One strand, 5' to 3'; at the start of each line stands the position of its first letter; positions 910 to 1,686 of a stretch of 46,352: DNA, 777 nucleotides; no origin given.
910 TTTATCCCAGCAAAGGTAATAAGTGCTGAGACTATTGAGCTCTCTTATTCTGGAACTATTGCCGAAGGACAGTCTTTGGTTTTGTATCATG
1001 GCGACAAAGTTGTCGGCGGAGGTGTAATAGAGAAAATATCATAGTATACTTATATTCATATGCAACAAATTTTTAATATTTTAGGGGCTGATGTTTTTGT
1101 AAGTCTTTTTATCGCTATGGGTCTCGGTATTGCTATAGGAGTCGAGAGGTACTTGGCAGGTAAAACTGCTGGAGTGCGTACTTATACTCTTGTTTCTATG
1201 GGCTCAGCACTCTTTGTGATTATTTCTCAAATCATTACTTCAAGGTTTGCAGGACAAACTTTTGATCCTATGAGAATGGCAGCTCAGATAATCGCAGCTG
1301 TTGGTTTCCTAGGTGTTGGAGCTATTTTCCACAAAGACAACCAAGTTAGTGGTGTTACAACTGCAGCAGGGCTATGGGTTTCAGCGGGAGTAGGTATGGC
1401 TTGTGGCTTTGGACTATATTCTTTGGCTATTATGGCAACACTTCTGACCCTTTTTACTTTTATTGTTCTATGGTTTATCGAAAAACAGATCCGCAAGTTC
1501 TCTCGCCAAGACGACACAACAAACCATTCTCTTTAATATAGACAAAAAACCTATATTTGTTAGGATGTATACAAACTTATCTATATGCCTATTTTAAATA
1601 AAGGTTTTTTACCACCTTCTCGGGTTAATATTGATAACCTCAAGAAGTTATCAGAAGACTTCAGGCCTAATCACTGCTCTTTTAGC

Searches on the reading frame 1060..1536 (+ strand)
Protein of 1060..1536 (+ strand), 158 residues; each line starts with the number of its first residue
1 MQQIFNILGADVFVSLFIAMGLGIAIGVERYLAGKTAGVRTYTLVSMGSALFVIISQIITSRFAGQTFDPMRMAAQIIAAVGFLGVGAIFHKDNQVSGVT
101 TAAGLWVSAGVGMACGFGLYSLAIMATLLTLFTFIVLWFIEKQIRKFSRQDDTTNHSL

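Call 82: find_encoding_contigs(protein=window:1060-1536:+, flank=10000, max_places=2)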
Protein window:1060-1536:+ (158 aa): 23 contigs read that carry it; 2 places shown.
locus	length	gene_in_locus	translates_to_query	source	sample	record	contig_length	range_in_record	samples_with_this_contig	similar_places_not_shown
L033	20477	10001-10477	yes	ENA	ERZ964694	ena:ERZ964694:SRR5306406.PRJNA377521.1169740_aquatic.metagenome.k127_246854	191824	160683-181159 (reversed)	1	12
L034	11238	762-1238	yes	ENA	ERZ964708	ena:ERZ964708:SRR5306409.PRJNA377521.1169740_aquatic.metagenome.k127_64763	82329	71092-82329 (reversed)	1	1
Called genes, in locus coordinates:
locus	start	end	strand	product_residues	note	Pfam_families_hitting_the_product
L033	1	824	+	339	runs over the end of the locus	PF00022:Actin, PF06723:MreB_Mbl, PF00012:HSP70, PF14450:FtsA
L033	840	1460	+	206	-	PF13177:DNA_pol3_delta2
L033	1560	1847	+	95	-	PF13560:HTH_31 (weak), PF01381:HTH_3 (weak)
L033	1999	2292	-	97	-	-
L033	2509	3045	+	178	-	PF01765:RRF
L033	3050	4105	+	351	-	PF02163:Peptidase_M50, PF00595:PDZ (faint)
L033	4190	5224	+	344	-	PF04545:Sigma70_r4, PF05066:HARE-HTH (weak)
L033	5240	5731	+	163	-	-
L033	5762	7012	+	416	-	PF26449:DUF8128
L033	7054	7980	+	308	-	PF02618:YceG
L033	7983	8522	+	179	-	PF00929:RNase_T, PF13482:RNase_H_2 (faint)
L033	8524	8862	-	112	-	-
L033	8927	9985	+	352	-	PF02540:NAD_synthase (weak), PF03054:tRNA_Me_trans, PF20259:tRNA_Me_trans_M, PF20258:tRNA_Me_trans_C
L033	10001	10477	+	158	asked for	PF02308:MgtC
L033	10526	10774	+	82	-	-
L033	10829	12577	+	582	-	PF01411:tRNA-synt_2c, PF07973:tRNA_SAD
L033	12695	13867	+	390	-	-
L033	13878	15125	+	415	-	PF21110:GlxA (weak)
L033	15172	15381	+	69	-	PF01176:eIF-1a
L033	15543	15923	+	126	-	PF00416:Ribosomal_S13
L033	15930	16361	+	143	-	PF00411:Ribosomal_S11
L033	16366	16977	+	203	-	PF00163:Ribosomal_S4, PF01479:S4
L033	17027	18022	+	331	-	PF01193:RNA_pol_L, PF01000:RNA_pol_A_bac, PF03118:RNA_pol_A_CTD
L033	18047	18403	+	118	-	PF01196:Ribosomal_L17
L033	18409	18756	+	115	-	PF00572:Ribosomal_L13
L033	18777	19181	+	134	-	PF00380:Ribosomal_S9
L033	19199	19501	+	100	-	-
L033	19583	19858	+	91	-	-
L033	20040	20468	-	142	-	-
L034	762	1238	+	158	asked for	PF02308:MgtC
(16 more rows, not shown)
